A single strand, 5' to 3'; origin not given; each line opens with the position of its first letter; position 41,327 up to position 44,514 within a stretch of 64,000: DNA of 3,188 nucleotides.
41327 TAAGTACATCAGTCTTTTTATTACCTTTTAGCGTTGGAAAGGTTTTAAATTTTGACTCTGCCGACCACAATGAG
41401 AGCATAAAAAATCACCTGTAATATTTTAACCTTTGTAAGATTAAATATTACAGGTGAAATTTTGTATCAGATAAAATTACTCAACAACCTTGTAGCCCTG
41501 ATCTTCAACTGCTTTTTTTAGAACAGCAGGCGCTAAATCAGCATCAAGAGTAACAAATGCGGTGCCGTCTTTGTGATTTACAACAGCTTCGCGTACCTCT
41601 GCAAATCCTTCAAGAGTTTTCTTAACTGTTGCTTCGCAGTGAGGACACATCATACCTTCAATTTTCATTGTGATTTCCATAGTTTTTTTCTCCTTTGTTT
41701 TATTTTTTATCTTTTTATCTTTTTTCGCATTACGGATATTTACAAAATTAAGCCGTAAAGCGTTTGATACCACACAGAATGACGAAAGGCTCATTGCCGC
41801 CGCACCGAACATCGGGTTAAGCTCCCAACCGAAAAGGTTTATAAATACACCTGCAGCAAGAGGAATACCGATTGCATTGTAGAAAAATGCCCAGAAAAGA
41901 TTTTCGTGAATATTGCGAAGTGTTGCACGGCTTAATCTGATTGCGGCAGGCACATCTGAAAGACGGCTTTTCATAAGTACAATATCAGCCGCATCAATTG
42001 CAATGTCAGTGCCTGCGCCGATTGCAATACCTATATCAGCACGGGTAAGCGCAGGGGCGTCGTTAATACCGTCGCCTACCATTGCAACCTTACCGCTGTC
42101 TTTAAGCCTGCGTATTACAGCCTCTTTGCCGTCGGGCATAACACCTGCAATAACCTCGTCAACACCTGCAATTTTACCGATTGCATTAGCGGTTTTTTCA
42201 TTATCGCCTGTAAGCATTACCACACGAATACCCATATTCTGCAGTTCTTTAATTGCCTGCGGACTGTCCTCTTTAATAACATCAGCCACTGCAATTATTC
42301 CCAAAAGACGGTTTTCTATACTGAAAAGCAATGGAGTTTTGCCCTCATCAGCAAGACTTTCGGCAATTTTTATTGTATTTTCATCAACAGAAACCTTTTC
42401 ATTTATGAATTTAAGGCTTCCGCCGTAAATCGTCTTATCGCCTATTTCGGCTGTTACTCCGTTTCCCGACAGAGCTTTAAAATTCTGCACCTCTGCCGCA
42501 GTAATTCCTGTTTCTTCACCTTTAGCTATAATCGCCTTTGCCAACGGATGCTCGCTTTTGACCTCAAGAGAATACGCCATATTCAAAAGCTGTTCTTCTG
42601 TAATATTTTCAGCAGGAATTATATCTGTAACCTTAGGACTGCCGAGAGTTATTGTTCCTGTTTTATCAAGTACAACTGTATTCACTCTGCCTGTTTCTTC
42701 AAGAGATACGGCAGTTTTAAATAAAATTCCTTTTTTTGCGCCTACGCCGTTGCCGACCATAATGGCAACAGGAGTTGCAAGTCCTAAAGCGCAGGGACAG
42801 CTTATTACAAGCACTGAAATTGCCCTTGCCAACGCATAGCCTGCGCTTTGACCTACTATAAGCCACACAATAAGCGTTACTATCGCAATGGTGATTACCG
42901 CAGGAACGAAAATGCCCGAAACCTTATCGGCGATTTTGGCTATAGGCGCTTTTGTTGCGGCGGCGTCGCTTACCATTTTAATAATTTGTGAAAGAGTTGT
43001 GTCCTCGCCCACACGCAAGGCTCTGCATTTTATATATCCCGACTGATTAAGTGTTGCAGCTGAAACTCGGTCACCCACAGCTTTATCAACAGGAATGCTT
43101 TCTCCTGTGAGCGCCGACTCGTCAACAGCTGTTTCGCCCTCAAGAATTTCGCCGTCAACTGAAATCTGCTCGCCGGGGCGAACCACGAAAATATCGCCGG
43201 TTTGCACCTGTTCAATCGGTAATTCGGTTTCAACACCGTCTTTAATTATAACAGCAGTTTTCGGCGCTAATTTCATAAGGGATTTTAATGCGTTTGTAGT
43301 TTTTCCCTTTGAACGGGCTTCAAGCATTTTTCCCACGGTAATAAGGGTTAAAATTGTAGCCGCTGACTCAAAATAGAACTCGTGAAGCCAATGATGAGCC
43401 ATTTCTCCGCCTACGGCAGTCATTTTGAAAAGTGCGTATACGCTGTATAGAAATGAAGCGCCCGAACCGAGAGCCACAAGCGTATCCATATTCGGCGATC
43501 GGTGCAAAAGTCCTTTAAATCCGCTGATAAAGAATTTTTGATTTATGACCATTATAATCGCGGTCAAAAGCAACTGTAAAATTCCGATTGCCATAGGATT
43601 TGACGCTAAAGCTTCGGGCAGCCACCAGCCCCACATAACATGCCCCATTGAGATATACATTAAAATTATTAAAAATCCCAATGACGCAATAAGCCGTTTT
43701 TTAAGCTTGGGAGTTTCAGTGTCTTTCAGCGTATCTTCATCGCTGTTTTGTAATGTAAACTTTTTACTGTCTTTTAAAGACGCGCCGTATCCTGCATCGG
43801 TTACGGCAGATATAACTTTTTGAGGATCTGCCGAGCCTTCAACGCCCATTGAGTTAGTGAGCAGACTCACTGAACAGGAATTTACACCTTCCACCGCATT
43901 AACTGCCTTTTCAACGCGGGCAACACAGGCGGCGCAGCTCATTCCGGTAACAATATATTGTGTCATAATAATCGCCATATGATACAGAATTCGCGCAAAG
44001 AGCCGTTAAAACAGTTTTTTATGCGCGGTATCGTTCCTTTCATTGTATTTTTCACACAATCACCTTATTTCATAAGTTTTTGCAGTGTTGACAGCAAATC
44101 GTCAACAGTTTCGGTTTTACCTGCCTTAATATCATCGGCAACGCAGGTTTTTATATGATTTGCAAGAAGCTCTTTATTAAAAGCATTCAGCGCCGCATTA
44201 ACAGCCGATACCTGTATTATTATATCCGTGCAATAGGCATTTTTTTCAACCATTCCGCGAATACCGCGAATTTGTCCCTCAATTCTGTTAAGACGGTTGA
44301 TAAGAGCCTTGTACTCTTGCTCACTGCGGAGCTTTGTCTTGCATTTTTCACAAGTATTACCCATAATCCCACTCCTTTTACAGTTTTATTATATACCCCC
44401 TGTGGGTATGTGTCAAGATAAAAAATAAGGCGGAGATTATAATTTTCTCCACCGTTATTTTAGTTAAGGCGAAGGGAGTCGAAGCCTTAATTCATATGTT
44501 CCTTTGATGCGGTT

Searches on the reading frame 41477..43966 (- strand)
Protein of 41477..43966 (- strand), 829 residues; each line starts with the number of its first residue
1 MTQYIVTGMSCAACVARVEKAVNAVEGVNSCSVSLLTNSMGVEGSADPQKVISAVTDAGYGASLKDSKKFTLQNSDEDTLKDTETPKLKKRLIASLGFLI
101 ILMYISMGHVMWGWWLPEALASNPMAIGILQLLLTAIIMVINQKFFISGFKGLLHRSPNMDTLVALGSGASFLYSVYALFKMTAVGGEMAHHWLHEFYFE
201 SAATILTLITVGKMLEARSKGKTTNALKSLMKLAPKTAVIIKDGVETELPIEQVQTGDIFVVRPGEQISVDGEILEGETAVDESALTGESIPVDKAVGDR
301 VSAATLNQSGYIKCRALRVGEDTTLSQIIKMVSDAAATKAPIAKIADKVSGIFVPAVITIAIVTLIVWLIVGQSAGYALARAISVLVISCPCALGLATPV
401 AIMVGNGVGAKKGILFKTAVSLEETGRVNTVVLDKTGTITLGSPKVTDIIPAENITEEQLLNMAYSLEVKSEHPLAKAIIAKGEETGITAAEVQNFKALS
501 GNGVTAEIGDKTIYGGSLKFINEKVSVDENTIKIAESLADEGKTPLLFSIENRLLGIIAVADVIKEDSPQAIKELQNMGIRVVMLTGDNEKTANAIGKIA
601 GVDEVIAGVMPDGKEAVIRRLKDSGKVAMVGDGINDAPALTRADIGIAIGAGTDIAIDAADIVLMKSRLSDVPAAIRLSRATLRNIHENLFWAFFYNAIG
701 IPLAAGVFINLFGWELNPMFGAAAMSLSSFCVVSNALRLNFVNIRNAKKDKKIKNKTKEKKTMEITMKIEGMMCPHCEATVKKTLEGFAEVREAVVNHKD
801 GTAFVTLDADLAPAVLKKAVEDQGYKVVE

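Call 26: search_protein_families(library=pfam, proteins=[window:41477-43966:-])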
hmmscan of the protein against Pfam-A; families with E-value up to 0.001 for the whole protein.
window:41477-43966:- (829 aa): 4 families
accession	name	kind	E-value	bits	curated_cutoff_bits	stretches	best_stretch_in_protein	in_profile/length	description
PF00122.25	E1-E2_ATPase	-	3.6e-57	193.2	28.1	1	233-412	2-181/181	E1-E2 ATPase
PF00702.32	Hydrolase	-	6.4e-39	134.8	26.4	1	429-644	2-191/191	haloacid dehalogenase-like hydrolase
PF00403.32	HMA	-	4.9e-27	94.5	24.8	2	5-60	3-61/62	Heavy-metal-associated domain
PF08282.18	Hydrolase_3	-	8.9e-06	26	20.9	1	624-664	203-243/255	haloacid dehalogenase-like hydrolase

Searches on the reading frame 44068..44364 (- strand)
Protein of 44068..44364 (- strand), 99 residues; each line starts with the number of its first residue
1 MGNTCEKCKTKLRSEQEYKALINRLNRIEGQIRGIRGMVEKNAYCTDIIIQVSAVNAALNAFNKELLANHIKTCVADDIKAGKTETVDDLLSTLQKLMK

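Call 34: find_homologous_proteins(query=window:44068-44364:-, max_evalue=1e-10)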
Query window:44068-44364:- (99 aa): 8000 proteins with E <= 1e-10 among 8000 candidates; the best 120 are listed.
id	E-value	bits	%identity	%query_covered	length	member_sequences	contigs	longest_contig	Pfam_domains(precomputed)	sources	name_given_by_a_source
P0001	5.2e-57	207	100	100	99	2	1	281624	PF02583.23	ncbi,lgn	-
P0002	1.1e-53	197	94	100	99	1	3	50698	PF02583.23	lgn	-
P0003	1.2e-53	196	93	100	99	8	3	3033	PF02583.23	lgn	-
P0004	4.6e-53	195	92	100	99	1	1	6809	PF02583.23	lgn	-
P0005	6.1e-53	194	92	100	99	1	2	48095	PF02583.23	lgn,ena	-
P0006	6.4e-53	194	93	100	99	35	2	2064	PF02583.23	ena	-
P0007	9.4e-53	194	92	100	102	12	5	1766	PF02583.23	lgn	-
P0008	1.6e-52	193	91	100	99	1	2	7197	PF02583.23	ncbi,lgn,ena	-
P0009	1.7e-52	193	92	100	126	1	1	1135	PF02583.23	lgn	-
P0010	2.1e-52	193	92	100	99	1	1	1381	PF02583.23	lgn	-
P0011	2.4e-52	192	92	100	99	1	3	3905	PF02583.23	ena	-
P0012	6.1e-52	191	91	100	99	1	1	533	PF02583.23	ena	-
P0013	7.6e-52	191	91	100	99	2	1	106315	PF02583.23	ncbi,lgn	-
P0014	9.9e-52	190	91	100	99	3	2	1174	PF02583.23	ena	-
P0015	1.2e-51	190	91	100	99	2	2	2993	PF02583.23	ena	-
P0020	1.3e-50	187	92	100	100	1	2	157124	PF02583.23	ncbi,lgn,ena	-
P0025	1.6e-49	183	91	100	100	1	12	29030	PF02583.23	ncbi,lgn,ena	ncbi:MAG: metal-sensing transcriptional repressor [Candidatus Fimenecus sp.]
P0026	2.2e-49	183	90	100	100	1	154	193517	PF02583.23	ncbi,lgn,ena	-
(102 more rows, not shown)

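Call 35: find_encoding_contigs(protein=P0002, flank=10000, max_places=3)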
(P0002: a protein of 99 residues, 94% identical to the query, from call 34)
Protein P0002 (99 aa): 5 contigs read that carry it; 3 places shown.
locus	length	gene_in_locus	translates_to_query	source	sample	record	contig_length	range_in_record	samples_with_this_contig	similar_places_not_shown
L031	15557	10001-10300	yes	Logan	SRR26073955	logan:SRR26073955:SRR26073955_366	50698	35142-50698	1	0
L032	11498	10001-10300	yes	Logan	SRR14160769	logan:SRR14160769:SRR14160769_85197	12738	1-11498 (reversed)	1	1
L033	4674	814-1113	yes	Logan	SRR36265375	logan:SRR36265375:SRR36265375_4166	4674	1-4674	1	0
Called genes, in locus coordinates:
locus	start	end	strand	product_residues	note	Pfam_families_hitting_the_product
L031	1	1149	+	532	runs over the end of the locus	PF00496:SBP_bac_5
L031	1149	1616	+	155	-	PF04892:VanZ-LLP1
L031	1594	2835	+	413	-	PF06245:DUF1015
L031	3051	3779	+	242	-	PF19700:DUF6198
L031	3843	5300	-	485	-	PF04055:Radical_SAM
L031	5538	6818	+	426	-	PF05193:Peptidase_M16_C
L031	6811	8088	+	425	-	PF00675:Peptidase_M16, PF05193:Peptidase_M16_C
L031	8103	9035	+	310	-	PF01790:LGT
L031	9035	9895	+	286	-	PF00763:THF_DHG_CYH, PF02882:THF_DHG_CYH_C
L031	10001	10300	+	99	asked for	PF02583:Trns_repr_metal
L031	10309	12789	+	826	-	PF00403:HMA, PF00122:E1-E2_ATPase, PF00702:Hydrolase, PF08282:Hydrolase_3 (faint), PF00403:HMA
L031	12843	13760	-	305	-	PF04204:HTS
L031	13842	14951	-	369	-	PF04055:Radical_SAM, PF06969:HemN_C (weak)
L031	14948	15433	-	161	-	PF04073:tRNA_edit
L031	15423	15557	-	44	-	?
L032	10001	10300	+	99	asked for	PF02583:Trns_repr_metal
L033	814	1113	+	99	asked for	PF02583:Trns_repr_metal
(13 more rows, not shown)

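Call 36: find_encoding_contigs(protein=P0020, flank=10000, max_places=2)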
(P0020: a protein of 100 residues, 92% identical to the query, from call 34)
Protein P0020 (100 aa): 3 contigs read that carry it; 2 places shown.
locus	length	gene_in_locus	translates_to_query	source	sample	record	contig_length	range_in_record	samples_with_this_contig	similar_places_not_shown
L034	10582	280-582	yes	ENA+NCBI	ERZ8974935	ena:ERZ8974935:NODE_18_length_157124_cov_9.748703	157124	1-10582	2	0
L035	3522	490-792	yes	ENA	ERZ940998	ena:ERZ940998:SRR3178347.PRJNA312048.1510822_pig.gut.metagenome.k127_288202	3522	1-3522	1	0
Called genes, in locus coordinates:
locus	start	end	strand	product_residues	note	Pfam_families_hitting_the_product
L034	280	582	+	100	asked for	PF02583:Trns_repr_metal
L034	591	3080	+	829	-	PF00403:HMA, PF00122:E1-E2_ATPase, PF00702:Hydrolase, PF08282:Hydrolase_3 (faint), PF00403:HMA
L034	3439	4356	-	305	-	PF04204:HTS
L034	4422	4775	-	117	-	-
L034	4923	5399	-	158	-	PF00293:NUDIX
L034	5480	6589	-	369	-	PF04055:Radical_SAM, PF06969:HemN_C (weak)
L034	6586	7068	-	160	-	PF04073:tRNA_edit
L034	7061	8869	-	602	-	PF00009:GTP_EFTU, PF22042:EF-G_D2 (weak), PF03144:GTP_EFTU_D2, PF14492:EFG_III (weak), PF00679:EFG_C, PF06421:LepA_C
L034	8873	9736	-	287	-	PF02588:YitT_membrane, PF10035:DUF2179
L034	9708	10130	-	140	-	PF00636:Ribonuclease_3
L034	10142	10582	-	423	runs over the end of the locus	PF01018:GTP1_OBG, PF01926:MMR_HSR1, PF02421:FeoB_N (weak), PF09269:DUF1967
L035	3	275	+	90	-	?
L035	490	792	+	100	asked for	PF02583:Trns_repr_metal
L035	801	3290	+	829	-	PF00403:HMA, PF00122:E1-E2_ATPase, PF00702:Hydrolase, PF08282:Hydrolase_3 (faint), PF00403:HMA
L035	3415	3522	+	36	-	?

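Call 37: find_encoding_contigs(protein=P0026, flank=10000, max_places=3)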
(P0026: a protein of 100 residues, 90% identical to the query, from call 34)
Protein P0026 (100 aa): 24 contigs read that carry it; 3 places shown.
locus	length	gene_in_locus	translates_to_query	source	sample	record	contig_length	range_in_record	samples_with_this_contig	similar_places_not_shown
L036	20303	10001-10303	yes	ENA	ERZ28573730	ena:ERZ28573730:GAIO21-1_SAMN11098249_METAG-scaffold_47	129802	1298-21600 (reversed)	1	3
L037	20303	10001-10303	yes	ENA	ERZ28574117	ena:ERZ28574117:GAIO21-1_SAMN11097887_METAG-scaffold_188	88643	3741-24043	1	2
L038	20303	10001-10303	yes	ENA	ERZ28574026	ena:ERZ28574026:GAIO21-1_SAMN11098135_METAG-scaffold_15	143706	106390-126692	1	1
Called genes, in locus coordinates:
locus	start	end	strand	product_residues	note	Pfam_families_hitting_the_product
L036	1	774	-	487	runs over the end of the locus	PF04055:Radical_SAM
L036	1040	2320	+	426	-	PF05193:Peptidase_M16_C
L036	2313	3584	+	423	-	PF00675:Peptidase_M16, PF05193:Peptidase_M16_C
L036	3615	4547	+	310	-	PF01790:LGT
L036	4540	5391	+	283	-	PF00763:THF_DHG_CYH, PF02882:THF_DHG_CYH_C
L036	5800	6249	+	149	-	-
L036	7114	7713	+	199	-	PF14278:TetR_C_8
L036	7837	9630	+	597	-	PF06100:MCRA, PF13450:NAD_binding_8 (weak)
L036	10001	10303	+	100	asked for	PF02583:Trns_repr_metal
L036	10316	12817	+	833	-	PF00403:HMA, PF00122:E1-E2_ATPase, PF00702:Hydrolase, PF00403:HMA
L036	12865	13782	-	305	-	PF04204:HTS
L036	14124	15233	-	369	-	PF04055:Radical_SAM, PF06969:HemN_C (weak)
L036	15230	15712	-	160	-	PF04073:tRNA_edit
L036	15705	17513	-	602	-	PF00009:GTP_EFTU, PF22042:EF-G_D2 (weak), PF03144:GTP_EFTU_D2, PF14492:EFG_III (weak), PF00679:EFG_C, PF06421:LepA_C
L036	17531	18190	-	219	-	PF12158:DUF3592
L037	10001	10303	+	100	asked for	PF02583:Trns_repr_metal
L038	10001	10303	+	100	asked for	PF02583:Trns_repr_metal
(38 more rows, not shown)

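Call 73: list_cluster_members(proteins=[P0001, P0025, P0243])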
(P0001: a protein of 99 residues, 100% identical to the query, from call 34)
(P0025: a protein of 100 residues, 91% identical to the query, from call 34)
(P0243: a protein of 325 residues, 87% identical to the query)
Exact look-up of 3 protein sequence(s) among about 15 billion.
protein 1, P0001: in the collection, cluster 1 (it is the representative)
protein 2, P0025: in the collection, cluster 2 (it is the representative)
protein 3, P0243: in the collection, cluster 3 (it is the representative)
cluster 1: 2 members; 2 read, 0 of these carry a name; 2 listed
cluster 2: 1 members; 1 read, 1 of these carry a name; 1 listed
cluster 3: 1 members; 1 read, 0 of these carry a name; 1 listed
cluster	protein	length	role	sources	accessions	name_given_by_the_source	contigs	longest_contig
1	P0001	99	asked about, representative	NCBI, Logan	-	-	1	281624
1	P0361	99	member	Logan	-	-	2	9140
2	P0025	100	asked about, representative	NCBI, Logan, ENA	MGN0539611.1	MAG: metal-sensing transcriptional repressor [Candidatus Fimenecus sp.]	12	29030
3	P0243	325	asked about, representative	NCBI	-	-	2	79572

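Call 75: find_encoding_contigs(protein=P0001, flank=1000, max_places=2)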
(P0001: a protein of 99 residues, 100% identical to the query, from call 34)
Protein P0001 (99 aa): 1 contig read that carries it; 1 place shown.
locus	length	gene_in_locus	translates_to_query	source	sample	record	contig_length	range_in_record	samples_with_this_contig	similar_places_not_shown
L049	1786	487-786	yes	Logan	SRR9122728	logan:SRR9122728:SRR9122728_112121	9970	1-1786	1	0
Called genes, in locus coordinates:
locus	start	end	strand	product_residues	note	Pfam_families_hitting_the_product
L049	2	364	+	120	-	?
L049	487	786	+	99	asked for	PF02583:Trns_repr_metal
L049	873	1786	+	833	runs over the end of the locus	PF00403:HMA, PF00122:E1-E2_ATPase, PF00702:Hydrolase, PF08282:Hydrolase_3 (faint), PF00403:HMA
